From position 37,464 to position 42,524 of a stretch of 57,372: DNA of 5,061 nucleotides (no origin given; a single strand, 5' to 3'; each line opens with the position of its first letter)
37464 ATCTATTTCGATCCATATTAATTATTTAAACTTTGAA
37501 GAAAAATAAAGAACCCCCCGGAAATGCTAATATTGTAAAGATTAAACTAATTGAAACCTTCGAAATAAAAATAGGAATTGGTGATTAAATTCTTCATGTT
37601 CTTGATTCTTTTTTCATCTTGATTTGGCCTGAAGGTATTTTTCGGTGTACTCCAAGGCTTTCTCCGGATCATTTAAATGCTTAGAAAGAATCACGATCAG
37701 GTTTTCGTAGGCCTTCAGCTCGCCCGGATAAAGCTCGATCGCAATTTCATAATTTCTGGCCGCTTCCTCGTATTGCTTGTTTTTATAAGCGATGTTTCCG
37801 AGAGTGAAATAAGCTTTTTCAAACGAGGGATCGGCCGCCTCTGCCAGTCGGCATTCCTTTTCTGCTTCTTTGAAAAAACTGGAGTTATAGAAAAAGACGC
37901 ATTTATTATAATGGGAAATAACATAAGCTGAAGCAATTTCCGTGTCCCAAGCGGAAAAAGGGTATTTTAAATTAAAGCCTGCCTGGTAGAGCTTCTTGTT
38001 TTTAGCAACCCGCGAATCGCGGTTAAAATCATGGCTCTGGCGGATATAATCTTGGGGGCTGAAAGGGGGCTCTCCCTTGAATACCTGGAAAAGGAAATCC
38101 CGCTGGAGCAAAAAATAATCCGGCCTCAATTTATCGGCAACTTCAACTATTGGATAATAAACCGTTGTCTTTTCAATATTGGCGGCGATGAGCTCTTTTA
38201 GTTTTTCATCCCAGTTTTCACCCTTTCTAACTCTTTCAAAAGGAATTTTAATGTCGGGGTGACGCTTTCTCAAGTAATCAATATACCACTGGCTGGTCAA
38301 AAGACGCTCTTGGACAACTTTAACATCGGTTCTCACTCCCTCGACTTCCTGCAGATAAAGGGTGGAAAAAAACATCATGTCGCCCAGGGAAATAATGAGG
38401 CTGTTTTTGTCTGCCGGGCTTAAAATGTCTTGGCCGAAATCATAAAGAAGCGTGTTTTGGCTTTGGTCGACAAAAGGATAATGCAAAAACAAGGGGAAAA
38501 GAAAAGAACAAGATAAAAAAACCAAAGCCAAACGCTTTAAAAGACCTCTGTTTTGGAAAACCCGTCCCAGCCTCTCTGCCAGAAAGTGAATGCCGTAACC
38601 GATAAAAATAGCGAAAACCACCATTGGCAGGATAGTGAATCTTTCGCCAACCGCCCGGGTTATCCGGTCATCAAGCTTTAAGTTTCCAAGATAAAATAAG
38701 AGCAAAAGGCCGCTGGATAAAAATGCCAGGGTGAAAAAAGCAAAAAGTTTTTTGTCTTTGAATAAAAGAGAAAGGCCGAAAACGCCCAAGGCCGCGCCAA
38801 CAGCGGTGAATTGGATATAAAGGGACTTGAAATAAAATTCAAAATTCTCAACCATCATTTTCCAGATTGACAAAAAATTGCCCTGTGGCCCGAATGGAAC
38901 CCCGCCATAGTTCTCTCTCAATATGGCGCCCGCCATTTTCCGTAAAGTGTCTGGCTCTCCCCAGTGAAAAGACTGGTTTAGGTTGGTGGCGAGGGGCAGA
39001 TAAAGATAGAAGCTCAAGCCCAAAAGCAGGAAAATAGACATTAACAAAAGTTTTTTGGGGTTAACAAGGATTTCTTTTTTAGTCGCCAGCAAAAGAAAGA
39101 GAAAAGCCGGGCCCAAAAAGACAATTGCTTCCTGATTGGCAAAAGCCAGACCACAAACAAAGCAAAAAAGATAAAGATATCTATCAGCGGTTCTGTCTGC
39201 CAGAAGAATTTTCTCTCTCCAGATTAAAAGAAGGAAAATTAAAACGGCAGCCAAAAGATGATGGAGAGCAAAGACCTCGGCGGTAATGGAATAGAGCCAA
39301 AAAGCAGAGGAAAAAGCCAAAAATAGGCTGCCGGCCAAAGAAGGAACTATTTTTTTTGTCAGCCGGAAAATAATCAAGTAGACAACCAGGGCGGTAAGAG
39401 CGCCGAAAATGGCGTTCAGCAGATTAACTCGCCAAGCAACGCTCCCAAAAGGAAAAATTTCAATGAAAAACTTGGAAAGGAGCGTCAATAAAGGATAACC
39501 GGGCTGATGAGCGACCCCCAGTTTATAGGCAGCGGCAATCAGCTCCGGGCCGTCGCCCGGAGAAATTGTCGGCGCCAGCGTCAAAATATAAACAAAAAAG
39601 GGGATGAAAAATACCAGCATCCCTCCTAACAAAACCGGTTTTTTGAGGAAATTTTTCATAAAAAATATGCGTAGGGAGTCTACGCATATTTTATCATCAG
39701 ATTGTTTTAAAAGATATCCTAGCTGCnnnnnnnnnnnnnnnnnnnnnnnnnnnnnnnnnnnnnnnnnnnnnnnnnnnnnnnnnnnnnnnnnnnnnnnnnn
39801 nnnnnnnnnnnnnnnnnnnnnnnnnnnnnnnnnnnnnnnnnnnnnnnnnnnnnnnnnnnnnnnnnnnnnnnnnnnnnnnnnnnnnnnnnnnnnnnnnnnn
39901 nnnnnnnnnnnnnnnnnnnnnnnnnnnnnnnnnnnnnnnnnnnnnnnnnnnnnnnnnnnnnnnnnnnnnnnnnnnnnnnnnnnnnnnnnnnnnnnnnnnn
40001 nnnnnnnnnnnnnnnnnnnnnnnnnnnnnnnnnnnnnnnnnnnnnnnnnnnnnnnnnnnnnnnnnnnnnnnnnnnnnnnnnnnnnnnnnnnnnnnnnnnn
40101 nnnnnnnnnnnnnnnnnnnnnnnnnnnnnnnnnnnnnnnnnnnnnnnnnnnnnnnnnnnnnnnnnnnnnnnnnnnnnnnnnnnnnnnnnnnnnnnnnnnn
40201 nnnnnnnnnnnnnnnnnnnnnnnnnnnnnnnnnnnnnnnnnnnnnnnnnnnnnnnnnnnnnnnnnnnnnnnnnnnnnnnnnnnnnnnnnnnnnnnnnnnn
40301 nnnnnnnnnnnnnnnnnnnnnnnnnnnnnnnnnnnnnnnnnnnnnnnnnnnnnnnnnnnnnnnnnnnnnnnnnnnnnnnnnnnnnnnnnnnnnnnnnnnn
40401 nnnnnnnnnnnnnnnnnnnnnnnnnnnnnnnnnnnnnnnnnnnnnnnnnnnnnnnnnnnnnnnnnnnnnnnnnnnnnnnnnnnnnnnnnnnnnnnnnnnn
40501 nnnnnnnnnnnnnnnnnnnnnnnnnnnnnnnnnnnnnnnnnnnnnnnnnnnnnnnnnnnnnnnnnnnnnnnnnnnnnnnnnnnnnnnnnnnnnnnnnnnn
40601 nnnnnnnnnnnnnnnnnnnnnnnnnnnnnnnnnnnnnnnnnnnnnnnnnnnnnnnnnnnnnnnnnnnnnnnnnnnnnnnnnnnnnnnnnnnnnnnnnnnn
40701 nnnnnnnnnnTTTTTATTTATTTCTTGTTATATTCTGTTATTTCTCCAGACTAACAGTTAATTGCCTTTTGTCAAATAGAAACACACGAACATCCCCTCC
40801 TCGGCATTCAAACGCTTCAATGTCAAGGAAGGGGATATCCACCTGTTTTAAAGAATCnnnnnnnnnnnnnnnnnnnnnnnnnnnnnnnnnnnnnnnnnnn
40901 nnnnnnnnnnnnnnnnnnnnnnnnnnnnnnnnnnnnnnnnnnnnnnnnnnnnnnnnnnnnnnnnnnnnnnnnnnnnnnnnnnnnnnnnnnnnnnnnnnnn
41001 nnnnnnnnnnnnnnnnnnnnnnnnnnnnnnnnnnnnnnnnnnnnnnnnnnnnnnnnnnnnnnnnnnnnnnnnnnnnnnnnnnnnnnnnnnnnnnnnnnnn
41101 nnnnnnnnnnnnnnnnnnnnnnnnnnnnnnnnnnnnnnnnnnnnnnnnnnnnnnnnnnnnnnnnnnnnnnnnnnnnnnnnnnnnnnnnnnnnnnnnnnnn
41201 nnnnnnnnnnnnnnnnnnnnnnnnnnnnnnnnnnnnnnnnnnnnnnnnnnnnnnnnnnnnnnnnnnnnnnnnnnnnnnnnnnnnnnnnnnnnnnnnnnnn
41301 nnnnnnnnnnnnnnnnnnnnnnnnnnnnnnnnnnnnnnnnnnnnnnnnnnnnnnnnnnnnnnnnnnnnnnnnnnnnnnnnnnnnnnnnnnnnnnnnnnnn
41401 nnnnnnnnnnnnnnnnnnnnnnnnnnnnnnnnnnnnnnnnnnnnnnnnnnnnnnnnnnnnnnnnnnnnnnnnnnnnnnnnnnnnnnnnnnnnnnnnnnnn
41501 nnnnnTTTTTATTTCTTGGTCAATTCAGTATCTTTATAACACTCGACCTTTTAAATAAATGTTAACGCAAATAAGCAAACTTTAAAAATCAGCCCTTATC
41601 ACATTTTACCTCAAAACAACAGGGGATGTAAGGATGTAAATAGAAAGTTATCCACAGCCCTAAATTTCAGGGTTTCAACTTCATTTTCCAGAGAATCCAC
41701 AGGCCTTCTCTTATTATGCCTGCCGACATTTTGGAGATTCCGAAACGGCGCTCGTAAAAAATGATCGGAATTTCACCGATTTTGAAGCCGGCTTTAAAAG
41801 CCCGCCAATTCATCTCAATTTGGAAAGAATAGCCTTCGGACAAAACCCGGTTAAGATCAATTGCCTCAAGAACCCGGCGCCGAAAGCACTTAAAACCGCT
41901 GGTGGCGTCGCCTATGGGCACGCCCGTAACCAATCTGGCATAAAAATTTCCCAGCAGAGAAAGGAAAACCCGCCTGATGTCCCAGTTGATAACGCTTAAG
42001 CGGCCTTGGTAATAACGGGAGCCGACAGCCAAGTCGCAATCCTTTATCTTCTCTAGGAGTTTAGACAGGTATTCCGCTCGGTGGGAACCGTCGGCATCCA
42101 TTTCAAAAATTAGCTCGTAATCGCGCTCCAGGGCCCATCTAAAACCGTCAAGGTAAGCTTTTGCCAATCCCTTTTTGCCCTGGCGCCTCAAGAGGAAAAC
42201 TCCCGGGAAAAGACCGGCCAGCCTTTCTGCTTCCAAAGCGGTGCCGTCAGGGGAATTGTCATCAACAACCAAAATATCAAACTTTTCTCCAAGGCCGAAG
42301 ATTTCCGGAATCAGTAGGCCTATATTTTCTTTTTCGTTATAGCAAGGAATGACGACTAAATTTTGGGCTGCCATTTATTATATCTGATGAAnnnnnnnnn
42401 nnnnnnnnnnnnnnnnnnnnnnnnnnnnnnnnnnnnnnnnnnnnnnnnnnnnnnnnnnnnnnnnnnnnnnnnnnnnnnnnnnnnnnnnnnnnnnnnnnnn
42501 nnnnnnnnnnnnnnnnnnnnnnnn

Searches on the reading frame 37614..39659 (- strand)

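Call 38: search_protein_families(library=pfam, proteins=[window:37614-39659:-], max_evalue=0.001)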
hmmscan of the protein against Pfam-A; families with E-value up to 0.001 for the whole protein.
window:37614-39659:- (681 aa): 7 families
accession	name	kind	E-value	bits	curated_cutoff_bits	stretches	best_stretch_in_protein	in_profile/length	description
PF11028.14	TMEM260-like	-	7.9e-37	127.2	24.2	1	36-195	1-175/179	Protein O-mannosyl-transferase TMEM260-like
PF13231.12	PMT_2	-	2.6e-09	37.9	26.1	1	56-213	4-153/160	Dolichyl-phosphate-mannose-protein mannosyltransferase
PF07719.23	TPR_2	-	1.3e-08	34.8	27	1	615-646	2-33/34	Tetratricopeptide repeat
PF00515.34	TPR_1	-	3.9e-06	26.9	27.8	1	615-645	2-32/34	Tetratricopeptide repeat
PF13432.12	TPR_16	-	3.9e-05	24.4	32.7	1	619-679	2-61/65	Tetratricopeptide repeat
PF13428.12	TPR_14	-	0.00077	20.4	23.5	0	616-655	3-42/44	Tetratricopeptide repeat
PF13181.12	TPR_8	-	0.00094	19.6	25.7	0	615-645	2-32/34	Tetratricopeptide repeat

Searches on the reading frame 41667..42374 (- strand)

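Call 38: search_protein_families(library=pfam, proteins=[window:41667-42374:-], max_evalue=0.001)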
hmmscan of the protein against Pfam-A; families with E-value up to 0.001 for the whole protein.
window:41667-42374:- (235 aa): 1 family
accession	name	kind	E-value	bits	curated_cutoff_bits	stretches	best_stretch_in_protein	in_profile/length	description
PF00535.33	Glycos_transf_2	-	1.9e-27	96.7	23.3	1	7-172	2-167/168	Glycosyl transferase family 2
